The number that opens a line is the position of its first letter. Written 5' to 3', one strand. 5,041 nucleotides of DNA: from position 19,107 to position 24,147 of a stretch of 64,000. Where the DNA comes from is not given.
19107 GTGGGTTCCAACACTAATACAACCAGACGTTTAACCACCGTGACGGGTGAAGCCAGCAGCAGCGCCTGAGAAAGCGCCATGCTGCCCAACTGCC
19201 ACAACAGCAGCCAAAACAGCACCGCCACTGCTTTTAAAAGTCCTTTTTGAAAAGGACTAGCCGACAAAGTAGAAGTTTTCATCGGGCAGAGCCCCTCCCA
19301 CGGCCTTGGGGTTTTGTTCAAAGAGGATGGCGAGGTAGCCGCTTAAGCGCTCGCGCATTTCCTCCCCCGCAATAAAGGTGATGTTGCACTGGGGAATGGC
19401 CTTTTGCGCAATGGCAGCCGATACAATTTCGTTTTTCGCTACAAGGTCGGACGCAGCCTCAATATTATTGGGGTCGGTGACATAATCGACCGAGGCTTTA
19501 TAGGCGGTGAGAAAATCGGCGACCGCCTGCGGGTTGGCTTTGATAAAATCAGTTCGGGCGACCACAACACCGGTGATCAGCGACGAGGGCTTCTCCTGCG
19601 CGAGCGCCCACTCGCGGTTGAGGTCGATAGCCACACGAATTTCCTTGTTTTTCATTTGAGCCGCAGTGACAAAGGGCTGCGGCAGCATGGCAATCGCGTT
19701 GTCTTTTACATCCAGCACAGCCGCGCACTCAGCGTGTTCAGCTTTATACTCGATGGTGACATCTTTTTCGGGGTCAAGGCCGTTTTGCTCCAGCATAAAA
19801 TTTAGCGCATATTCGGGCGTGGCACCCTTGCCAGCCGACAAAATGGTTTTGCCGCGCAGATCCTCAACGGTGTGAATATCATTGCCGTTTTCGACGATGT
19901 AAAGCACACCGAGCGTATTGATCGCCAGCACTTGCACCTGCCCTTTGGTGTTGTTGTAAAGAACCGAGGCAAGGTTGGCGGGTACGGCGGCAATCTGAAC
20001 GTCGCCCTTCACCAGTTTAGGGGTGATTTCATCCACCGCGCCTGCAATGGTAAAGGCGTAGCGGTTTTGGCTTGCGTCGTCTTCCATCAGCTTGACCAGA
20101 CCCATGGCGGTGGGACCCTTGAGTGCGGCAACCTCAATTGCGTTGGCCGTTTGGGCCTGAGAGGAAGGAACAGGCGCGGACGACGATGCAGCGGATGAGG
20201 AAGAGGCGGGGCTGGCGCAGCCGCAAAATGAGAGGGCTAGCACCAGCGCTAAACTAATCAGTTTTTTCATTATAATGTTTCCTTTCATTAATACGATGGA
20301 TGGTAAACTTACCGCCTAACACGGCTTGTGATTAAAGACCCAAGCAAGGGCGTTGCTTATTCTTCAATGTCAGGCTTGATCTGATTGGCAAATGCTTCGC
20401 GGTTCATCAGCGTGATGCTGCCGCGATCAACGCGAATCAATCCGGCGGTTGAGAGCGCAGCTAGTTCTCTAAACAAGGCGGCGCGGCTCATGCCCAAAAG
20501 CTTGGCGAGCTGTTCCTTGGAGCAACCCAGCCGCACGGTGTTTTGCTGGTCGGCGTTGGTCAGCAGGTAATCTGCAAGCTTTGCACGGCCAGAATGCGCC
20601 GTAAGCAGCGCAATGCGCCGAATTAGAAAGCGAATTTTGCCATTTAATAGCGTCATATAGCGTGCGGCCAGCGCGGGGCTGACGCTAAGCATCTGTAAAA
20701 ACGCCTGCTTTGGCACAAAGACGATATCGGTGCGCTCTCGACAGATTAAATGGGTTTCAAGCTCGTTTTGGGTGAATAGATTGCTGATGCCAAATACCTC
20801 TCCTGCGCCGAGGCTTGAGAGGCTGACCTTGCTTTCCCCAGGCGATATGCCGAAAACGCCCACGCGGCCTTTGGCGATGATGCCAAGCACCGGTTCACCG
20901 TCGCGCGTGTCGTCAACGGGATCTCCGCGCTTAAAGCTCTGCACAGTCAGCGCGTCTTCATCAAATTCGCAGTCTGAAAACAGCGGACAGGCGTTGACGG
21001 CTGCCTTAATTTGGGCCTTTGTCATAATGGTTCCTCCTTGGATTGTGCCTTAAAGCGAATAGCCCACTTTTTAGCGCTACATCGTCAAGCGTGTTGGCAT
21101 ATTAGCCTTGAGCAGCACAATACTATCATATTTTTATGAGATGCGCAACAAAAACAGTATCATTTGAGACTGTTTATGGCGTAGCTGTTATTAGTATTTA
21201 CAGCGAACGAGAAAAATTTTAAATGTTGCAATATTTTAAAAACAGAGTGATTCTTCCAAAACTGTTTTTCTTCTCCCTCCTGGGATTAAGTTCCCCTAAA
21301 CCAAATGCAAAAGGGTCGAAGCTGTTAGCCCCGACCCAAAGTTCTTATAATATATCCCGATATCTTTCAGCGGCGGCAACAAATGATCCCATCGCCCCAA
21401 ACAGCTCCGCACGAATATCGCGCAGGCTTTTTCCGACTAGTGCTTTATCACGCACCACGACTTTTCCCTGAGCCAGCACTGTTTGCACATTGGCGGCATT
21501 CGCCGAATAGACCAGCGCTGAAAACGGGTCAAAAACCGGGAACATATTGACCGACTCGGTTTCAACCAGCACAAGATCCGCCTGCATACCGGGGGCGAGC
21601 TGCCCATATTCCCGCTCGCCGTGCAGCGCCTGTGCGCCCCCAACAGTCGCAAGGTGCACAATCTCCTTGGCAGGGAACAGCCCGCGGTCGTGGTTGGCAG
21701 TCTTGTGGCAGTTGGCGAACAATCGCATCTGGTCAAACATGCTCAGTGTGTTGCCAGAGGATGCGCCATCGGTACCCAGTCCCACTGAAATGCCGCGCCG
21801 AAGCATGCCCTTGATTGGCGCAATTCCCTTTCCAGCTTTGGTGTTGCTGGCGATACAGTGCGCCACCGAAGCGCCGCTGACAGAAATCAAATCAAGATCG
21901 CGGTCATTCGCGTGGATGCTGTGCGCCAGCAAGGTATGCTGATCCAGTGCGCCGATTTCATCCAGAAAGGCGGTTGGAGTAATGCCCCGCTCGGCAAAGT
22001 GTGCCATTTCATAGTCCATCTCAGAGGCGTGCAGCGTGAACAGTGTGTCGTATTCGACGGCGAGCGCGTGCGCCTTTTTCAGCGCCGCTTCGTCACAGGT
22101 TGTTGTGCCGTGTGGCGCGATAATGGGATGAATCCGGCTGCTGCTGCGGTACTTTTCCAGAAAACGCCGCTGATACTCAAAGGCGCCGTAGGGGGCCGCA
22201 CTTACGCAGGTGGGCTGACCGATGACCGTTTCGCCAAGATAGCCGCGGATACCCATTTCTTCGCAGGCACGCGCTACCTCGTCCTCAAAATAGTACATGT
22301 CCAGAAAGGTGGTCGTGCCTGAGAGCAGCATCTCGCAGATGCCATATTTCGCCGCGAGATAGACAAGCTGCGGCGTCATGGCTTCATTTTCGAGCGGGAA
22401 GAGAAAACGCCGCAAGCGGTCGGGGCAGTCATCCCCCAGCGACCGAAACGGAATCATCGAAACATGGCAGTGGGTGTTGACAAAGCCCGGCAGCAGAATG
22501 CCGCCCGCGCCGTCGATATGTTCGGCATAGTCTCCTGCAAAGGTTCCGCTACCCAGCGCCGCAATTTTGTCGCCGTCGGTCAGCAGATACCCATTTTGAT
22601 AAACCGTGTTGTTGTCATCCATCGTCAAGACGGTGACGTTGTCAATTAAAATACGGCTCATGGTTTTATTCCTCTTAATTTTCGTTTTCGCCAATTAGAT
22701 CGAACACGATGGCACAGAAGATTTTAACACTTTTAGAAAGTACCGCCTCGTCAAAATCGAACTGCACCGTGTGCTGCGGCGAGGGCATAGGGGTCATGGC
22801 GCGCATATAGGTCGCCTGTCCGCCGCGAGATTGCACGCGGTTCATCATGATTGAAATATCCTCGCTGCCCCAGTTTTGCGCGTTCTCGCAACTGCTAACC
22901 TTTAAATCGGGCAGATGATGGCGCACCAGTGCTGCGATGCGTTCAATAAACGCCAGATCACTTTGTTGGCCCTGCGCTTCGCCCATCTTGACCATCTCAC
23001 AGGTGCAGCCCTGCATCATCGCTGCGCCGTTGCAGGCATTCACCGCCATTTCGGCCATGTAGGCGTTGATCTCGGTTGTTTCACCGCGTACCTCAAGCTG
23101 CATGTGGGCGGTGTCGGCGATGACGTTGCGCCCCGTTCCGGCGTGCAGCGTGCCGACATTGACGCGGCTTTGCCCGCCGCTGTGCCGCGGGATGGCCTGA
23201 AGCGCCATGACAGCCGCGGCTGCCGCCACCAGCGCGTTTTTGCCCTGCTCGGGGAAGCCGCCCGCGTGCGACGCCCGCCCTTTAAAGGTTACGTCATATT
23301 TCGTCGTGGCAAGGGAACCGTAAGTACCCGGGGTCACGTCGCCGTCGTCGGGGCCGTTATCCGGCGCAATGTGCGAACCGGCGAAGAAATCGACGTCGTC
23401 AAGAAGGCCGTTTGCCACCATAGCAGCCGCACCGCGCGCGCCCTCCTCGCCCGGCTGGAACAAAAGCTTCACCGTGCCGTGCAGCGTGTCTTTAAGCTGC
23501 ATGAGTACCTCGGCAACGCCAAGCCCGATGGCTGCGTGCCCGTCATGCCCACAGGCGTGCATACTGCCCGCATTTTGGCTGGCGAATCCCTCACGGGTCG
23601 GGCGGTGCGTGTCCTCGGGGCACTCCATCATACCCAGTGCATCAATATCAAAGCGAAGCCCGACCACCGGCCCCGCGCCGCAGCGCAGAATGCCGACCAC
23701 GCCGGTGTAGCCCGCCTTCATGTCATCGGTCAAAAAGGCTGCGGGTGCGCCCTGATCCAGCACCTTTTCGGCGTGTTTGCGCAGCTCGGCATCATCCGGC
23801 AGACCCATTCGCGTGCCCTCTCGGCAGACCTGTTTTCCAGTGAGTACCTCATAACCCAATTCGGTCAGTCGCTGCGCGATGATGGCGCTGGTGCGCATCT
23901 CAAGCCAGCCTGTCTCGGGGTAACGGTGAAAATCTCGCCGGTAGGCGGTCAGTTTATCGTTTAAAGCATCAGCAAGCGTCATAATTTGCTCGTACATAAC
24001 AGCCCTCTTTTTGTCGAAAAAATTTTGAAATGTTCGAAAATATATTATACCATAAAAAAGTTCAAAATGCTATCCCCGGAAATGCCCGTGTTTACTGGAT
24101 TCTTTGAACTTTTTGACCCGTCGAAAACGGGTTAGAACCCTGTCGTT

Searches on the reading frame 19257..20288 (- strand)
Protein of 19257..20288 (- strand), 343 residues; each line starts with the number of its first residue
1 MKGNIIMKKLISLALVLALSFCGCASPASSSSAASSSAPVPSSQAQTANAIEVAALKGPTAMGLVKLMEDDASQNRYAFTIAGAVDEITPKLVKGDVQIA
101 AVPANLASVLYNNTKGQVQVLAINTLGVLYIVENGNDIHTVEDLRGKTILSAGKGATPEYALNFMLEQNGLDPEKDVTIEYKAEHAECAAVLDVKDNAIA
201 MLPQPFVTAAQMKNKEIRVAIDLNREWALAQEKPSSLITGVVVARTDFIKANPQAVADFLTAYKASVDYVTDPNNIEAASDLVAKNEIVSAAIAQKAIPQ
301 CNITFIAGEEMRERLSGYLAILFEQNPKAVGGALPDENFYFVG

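Call 48: search_protein_families(library=pfam, proteins=[window:19257-20288:-], max_evalue=0.001)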
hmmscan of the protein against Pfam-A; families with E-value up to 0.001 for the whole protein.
window:19257-20288:- (343 aa): 3 families
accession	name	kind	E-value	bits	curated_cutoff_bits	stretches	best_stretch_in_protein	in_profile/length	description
PF09084.16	NMT1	-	1.8e-11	44.8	20.5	1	119-272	68-212/216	NMT1/THI5 like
PF12974.12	Phosphonate-bd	-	1.9e-10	41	27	1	80-266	34-219/242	ABC transporter, phosphonate, periplasmic substrate-binding protein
PF13379.11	NMT1_2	-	7.4e-05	23.1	24.7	1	147-283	124-251/252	NMT1-like family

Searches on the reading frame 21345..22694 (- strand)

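Call 48: search_protein_families(library=pfam, proteins=[window:21345-22694:-], max_evalue=0.001)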
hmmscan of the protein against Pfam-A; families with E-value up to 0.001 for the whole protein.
window:21345-22694:- (449 aa): 2 families
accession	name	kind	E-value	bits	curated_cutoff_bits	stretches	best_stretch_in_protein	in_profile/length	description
PF01979.26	Amidohydro_1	-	6.8e-63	213.4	25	1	66-413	1-345/345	Amidohydrolase family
PF07969.17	Amidohydro_3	-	1.4e-15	58.2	29.7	1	192-414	253-472/472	Amidohydrolase family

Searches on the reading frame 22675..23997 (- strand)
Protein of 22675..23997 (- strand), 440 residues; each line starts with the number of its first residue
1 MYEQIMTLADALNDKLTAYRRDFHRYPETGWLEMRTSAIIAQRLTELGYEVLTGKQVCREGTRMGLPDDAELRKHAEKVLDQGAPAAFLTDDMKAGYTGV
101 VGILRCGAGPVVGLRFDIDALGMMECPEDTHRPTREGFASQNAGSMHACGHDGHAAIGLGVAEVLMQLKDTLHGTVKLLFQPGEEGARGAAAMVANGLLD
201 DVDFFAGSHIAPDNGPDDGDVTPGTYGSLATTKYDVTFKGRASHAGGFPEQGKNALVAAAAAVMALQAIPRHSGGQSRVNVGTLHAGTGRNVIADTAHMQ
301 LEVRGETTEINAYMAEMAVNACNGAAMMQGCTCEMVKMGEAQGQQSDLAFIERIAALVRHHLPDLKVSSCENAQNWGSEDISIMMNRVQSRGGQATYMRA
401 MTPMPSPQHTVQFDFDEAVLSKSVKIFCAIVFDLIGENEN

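Call 48: search_protein_families(library=pfam, proteins=[window:22675-23997:-], max_evalue=0.001)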
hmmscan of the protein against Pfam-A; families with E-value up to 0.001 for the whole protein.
window:22675-23997:- (440 aa): 2 families
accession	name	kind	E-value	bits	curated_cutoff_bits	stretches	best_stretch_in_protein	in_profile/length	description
PF01546.33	Peptidase_M20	-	3.5e-26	92.8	24.6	1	114-431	2-204/206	Peptidase family M20/M25/M40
PF07687.19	M20_dimer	-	1.2e-12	48.2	21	1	233-309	8-86/107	Peptidase dimerisation domain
